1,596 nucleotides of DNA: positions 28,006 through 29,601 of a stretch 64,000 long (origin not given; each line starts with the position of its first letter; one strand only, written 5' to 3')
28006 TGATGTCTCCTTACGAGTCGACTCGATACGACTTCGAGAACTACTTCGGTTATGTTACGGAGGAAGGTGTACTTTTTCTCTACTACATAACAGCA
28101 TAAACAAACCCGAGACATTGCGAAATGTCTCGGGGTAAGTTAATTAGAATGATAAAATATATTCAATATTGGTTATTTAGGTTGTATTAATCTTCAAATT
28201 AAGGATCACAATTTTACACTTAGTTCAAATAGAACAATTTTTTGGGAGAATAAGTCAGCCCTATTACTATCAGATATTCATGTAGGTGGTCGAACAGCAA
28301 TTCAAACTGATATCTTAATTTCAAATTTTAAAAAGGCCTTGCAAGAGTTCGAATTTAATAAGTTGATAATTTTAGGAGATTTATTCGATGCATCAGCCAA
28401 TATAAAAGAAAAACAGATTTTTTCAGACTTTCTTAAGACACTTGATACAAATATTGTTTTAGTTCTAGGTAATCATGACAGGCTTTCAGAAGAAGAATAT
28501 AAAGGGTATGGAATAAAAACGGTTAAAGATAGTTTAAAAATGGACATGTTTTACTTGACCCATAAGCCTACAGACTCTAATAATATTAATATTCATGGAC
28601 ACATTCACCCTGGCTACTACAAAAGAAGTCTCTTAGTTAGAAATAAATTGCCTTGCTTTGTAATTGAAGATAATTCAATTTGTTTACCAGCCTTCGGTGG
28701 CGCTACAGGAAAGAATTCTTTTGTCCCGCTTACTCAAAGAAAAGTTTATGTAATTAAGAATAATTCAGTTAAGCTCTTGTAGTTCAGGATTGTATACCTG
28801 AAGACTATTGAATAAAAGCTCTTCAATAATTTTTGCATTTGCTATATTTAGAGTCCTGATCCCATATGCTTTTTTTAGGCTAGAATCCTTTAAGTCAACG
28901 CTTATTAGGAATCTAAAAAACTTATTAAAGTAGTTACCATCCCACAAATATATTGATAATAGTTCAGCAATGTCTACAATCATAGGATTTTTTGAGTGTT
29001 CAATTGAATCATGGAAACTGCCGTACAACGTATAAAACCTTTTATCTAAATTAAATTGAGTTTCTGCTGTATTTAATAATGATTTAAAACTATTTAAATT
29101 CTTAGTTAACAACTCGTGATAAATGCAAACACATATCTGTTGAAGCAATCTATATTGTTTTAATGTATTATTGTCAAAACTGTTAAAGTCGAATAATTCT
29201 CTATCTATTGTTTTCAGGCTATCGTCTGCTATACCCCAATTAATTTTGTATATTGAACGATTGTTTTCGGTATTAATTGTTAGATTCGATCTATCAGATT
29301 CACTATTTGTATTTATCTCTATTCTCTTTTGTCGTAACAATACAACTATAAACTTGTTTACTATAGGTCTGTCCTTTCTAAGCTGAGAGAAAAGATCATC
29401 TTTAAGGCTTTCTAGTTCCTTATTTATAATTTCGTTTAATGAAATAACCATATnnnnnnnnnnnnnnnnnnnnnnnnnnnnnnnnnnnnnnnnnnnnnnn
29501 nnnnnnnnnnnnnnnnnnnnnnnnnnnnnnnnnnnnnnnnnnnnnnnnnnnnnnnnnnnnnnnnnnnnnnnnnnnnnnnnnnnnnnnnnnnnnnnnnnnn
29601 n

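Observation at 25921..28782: Ligase-associated DNA-damage-response operon reduced to exonuclease and PdeM and split by three moron-like genes; PdeM lacks a canonical start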

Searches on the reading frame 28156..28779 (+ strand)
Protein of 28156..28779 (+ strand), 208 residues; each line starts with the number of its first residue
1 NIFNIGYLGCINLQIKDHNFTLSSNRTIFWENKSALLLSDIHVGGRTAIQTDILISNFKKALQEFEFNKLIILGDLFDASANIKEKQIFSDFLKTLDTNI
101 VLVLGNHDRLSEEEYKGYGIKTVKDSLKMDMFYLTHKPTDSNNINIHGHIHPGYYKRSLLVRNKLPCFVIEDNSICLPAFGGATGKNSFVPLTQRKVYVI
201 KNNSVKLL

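Call 7: search_protein_families(library=ncbifam, proteins=[window:28156-28779:+], max_evalue=0.01)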
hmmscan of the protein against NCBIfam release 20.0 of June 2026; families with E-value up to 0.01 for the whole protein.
window:28156-28779:+ (208 aa): 6 families
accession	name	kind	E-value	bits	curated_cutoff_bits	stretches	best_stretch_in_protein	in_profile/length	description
TIGR04123.1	P_estr_lig_assc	hypoth_equivalog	1.6e-38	132.2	150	1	14-205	2-205/207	ligase-associated DNA damage response endonuclease PdeM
TIGR00024.1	SbcD_rel_arch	hypoth_equivalog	1.1e-13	51.4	115.2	1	48-183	40-179/224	putative phosphoesterase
TIGR03729.1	acc_ester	subfamily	1.8e-05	24.3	148.25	1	38-141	5-103/239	putative phosphoesterase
TIGR00619.1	sbcd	subfamily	0.00017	21.5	77.65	1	38-111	6-89/252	exonuclease subunit SbcD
TIGR00040.1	yfcE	subfamily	0.0025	17.9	56.25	1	36-114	4-64/158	YfcE family phosphodiesterase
NF003743.0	PRK05340.1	equivalog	0.0032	16.7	134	1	34-125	3-100/242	UDP-2,3-diacylglucosamine diphosphatase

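Call 8: search_protein_families(library=pfam, proteins=[window:28156-28779:+], max_evalue=0.1)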
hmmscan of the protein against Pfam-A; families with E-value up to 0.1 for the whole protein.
window:28156-28779:+ (208 aa): 2 families
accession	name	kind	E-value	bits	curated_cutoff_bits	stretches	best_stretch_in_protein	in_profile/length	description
PF00149.33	Metallophos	-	1.9e-09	38.6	21.5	1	36-149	4-116/191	Calcineurin-like phosphoesterase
PF12850.12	Metallophos_2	-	9.7e-05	22.9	27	1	36-144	4-96/154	Calcineurin-like phosphoesterase superfamily domain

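Call 17: search_protein_families(library=padloc, proteins=[window:28156-28779:+], max_evalue=1)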
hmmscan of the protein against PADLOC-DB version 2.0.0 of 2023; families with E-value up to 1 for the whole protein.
window:28156-28779:+ (208 aa): 2 families
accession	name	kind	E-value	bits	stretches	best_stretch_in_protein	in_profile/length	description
PDLC04908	PDC-S10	-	2e-06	25.2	1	65-149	28-107/223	-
PDLC00736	Effector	-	0.0006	16.8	1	37-108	7-85/561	Endonuclease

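Call 20: find_homologous_proteins(query=window:28156-28779:+)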
Query window:28156-28779:+ (208 aa): 16 proteins with E <= 0.001 among 240 candidates.
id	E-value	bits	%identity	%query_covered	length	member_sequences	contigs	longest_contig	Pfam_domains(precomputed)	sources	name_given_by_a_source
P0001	2.5e-122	424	90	99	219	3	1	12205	PF00149.34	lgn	-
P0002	6.2e-90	319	98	71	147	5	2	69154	PF00149.34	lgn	-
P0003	9.9e-77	276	58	97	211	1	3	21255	PF00149.34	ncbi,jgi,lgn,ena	-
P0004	5.7e-72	260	60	95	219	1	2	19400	PF00149.34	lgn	-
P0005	3.7e-49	186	50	82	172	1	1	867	PF00149.34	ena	-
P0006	8.9e-46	175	44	93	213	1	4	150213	PF00149.34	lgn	-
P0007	1.6e-42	164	44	93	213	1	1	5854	PF00149.34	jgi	jgi:uncharacterized protein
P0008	7.3e-16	77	33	88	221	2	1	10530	-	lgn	-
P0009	4.3e-15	74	33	83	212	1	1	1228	PF00149.34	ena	-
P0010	4.6e-15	74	32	88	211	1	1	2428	PF00149.34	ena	-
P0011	5.5e-15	74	32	88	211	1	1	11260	PF00149.34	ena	-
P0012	1.1e-14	73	32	88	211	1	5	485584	PF00149.34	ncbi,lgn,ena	-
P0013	2.1e-14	72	32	88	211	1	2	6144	PF00149.34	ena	-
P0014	5.2e-13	68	37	66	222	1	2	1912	PF00149.34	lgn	-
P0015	1.5e-8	53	26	95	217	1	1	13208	-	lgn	-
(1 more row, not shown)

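Call 23: find_encoding_contigs(protein=P0001, flank=10000)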
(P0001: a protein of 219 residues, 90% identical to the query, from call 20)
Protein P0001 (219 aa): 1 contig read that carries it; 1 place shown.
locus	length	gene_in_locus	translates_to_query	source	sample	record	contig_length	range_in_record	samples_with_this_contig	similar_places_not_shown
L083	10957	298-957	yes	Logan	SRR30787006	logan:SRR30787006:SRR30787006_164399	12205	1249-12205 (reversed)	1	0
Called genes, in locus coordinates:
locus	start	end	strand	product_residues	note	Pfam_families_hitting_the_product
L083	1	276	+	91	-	?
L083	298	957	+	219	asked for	PF00149:Metallophos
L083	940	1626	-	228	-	-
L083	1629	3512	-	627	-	PF08486:SpoIID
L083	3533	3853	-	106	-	-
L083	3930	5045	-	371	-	PF03441:FAD_binding_7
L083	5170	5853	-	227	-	PF18916:Lycopene_cyc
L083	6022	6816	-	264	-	PF06966:DUF1295, PF02544:Steroid_dh, PF04140:ICMT (weak)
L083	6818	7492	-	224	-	PF01135:PCMT, PF13649:Methyltransf_25 (faint), PF13847:Methyltransf_31 (weak)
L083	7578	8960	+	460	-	PF00675:Peptidase_M16, PF05193:Peptidase_M16_C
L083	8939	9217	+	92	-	PF08984:DUF1858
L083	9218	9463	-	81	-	-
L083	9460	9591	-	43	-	-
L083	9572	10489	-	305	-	PF01715:IPPT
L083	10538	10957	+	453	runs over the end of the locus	PF02308:MgtC, PF13194:DUF4010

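Call 24: find_encoding_contigs(protein=P0002, flank=10000)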
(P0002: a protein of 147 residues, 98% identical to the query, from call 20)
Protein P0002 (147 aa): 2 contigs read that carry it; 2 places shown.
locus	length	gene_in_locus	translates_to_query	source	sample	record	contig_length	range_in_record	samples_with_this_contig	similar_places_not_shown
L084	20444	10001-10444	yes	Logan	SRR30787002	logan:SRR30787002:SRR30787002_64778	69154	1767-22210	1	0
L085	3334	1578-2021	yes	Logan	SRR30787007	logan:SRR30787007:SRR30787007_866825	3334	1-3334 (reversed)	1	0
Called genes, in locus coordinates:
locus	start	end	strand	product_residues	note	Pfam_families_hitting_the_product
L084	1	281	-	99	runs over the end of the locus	-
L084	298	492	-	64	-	-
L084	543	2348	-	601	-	PF13493:DUF4118, PF00989:PAS, PF00989:PAS (weak), PF13188:PAS_8 (weak), PF08447:PAS_3 (weak), PF13426:PAS_9, PF00512:HisKA, PF02518:HATPase_c, +1 more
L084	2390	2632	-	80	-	-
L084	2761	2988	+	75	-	-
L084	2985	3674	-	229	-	PF00072:Response_reg, PF00486:Trans_reg_C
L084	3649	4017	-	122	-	PF00072:Response_reg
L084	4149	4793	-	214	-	PF22570:LiaF-TM, PF18917:LiaI-LiaF-like_TM1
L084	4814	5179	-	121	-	-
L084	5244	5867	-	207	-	PF27462:RecX_N, PF02631:RecX_HTH2 (weak)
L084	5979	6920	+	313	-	PF02492:cobW, PF07683:CobW_C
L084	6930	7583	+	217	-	PF09335:VTT_dom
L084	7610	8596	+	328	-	-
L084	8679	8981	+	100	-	-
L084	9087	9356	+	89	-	-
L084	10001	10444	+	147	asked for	PF00149:Metallophos (weak)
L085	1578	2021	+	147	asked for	PF00149:Metallophos (weak)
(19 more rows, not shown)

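Call 25: find_encoding_contigs(protein=P0003, flank=10000)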
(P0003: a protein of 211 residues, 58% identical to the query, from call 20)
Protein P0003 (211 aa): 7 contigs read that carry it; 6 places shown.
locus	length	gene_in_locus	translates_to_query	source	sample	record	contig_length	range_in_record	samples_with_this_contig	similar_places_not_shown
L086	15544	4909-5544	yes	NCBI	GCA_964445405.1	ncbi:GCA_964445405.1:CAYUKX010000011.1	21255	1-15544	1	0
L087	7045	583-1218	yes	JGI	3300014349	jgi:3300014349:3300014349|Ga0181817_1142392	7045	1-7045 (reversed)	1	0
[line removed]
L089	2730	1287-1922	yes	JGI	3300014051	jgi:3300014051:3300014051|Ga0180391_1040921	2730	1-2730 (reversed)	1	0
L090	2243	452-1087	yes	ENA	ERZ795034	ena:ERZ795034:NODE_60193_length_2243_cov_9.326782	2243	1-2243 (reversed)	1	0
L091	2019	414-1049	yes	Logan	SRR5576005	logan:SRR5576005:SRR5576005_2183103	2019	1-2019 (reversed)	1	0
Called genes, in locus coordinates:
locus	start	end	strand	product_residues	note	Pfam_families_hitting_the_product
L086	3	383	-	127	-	?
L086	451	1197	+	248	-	-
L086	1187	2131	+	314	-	PF02492:cobW, PF07683:CobW_C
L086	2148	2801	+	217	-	PF09335:VTT_dom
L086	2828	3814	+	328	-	-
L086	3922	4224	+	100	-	-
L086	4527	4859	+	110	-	-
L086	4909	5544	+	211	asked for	PF00149:Metallophos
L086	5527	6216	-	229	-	-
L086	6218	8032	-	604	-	PF24161:CCDC39 (faint), PF08486:SpoIID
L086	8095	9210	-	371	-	PF03441:FAD_binding_7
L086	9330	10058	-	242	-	PF18916:Lycopene_cyc (weak)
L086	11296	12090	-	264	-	PF06966:DUF1295, PF02544:Steroid_dh (weak), PF04140:ICMT (weak)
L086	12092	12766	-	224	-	PF01135:PCMT, PF13649:Methyltransf_25 (faint), PF13847:Methyltransf_31 (weak)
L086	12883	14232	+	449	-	PF00675:Peptidase_M16, PF05193:Peptidase_M16_C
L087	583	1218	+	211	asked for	PF00149:Metallophos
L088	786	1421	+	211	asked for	PF00149:Metallophos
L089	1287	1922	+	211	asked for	PF00149:Metallophos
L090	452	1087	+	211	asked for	PF00149:Metallophos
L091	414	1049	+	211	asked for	PF00149:Metallophos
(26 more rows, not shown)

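Call 26: find_encoding_contigs(protein=P0004, flank=10000)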
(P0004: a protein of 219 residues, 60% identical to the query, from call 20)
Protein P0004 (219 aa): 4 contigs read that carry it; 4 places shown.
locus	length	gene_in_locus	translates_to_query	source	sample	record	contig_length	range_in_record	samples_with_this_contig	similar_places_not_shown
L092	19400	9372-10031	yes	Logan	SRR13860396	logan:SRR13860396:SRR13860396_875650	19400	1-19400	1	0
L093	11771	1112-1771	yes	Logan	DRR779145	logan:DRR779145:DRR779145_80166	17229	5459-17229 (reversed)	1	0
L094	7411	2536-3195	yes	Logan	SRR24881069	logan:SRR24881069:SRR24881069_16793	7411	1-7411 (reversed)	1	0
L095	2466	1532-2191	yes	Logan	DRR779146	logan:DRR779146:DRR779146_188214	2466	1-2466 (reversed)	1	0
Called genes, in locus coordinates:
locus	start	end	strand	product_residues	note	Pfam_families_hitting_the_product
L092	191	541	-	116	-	-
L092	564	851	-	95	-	-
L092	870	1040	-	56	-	-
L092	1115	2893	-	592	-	PF13493:DUF4118, PF00989:PAS, PF13188:PAS_8 (faint), PF08448:PAS_4 (faint), PF08447:PAS_3 (weak), PF13426:PAS_9 (weak), PF00512:HisKA, PF02518:HATPase_c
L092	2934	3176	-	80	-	-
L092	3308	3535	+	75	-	-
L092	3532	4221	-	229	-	PF00072:Response_reg, PF00486:Trans_reg_C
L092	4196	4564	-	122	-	PF00072:Response_reg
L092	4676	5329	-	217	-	PF22570:LiaF-TM, PF18917:LiaI-LiaF-like_TM1 (weak), PF09922:LiaF-like_C (weak)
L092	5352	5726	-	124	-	PF18917:LiaI-LiaF-like_TM1 (weak)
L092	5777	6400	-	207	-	PF27462:RecX_N, PF21981:RecX_HTH3 (weak)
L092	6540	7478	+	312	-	PF02492:cobW, PF07683:CobW_C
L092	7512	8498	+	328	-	-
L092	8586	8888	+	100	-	-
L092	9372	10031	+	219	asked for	PF00149:Metallophos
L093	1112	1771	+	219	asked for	PF00149:Metallophos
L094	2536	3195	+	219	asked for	PF00149:Metallophos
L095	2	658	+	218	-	?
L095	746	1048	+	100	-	-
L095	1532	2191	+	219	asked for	PF00149:Metallophos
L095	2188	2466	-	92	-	?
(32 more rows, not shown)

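Call 51: search_protein_families(library=ncbifam, proteins=[L083:298-954:+], max_evalue=1e-10)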
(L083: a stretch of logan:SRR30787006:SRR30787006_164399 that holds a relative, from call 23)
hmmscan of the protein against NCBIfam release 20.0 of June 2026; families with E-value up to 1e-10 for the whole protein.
L083:298-954:+ (219 aa): 2 families
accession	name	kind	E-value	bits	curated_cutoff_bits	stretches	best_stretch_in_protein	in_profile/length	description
TIGR04123.1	P_estr_lig_assc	hypoth_equivalog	6.4e-37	127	150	1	25-214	2-203/207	ligase-associated DNA damage response endonuclease PdeM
TIGR00024.1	SbcD_rel_arch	hypoth_equivalog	3.3e-14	53.1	115.2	1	59-195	40-180/224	putative phosphoesterase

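Call 73: search_solved_structures(query=window:28156-28779:+, max_evalue=0.001, show_alignments=1)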
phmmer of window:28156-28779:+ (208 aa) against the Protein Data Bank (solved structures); distinct sequences matched with E-value up to 0.001: 2.
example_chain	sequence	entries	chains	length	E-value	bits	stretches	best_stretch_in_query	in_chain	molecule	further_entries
6nvp_A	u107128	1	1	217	3.6e-19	72.9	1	21-199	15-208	Nuclease MPE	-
6nvo_A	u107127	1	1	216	3.8e-19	72.8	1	21-199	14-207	Nuclease MPE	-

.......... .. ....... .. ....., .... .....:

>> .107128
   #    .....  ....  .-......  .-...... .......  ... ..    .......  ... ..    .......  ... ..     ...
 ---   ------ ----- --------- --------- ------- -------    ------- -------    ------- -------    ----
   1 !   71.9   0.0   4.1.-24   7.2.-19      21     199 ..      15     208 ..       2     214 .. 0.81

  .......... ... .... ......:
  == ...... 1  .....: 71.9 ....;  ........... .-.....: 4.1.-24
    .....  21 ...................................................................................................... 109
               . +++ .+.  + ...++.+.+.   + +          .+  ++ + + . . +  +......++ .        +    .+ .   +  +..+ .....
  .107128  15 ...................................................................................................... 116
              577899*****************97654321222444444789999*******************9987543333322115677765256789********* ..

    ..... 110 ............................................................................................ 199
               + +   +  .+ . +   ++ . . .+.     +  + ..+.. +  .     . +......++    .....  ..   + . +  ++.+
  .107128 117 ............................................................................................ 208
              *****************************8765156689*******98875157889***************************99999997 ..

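Call 83: find_encoding_contigs(protein=P0006, flank=9000, max_places=2)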
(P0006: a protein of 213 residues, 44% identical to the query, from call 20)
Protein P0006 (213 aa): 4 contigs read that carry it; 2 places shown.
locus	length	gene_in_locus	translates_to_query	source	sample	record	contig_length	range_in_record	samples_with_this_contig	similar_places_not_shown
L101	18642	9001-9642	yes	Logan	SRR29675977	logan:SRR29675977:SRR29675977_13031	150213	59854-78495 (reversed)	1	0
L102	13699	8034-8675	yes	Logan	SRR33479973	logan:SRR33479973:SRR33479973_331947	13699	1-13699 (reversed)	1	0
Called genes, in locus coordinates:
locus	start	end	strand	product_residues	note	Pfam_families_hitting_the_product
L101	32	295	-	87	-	-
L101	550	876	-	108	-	PF12732:YtxH, PF01442:Apolipoprotein (weak)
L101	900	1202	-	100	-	-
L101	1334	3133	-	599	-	PF00989:PAS (weak), PF08448:PAS_4 (faint), PF13188:PAS_8 (faint), PF00989:PAS (weak), PF08447:PAS_3 (weak), PF13426:PAS_9, PF00512:HisKA, PF02518:HATPase_c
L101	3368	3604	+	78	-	-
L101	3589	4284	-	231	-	PF00072:Response_reg, PF00486:Trans_reg_C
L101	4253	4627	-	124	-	PF00072:Response_reg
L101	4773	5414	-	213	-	PF22570:LiaF-TM, PF18917:LiaI-LiaF-like_TM1, PF09922:LiaF-like_C (weak)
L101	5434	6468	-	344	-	PF18917:LiaI-LiaF-like_TM1 (weak), PF22570:LiaF-TM (weak), PF09922:LiaF-like_C (weak), PF13349:DUF4097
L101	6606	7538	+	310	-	PF02492:cobW, PF07683:CobW_C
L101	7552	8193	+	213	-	PF09335:VTT_dom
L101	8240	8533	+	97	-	-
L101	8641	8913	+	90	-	-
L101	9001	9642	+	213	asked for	PF00149:Metallophos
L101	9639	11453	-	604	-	PF08486:SpoIID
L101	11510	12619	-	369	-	-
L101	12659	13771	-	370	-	PF03441:FAD_binding_7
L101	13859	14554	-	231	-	PF18916:Lycopene_cyc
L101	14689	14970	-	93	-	-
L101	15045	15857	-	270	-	PF06966:DUF1295, PF02544:Steroid_dh, PF04191:PEMT (weak), PF04140:ICMT (weak)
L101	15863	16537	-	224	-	PF01135:PCMT, PF01209:Ubie_methyltran (weak), PF13649:Methyltransf_25 (faint), PF13847:Methyltransf_31 (weak)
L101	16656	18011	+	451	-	PF00675:Peptidase_M16, PF05193:Peptidase_M16_C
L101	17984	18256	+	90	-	PF08984:DUF1858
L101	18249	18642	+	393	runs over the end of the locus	PF13439:Glyco_transf_4 (weak), PF00534:Glycos_transf_1, PF20706:GT4-conflict, PF13692:Glyco_trans_1_4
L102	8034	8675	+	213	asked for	PF00149:Metallophos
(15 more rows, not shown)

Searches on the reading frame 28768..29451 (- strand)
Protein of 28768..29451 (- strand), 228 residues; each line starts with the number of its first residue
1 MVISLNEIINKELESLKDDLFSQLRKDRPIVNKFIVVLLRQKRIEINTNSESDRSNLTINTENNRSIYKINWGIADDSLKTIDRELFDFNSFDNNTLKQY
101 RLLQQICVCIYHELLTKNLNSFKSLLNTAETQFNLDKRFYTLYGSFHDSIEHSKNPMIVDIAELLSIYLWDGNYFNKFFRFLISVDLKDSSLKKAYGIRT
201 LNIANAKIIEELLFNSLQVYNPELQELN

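Call 93: search_protein_families(library=pfam, proteins=[window:28768-29451:-], max_evalue=0.01)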
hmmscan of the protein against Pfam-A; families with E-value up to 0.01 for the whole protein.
window:28768-29451:- (228 aa): 0 families
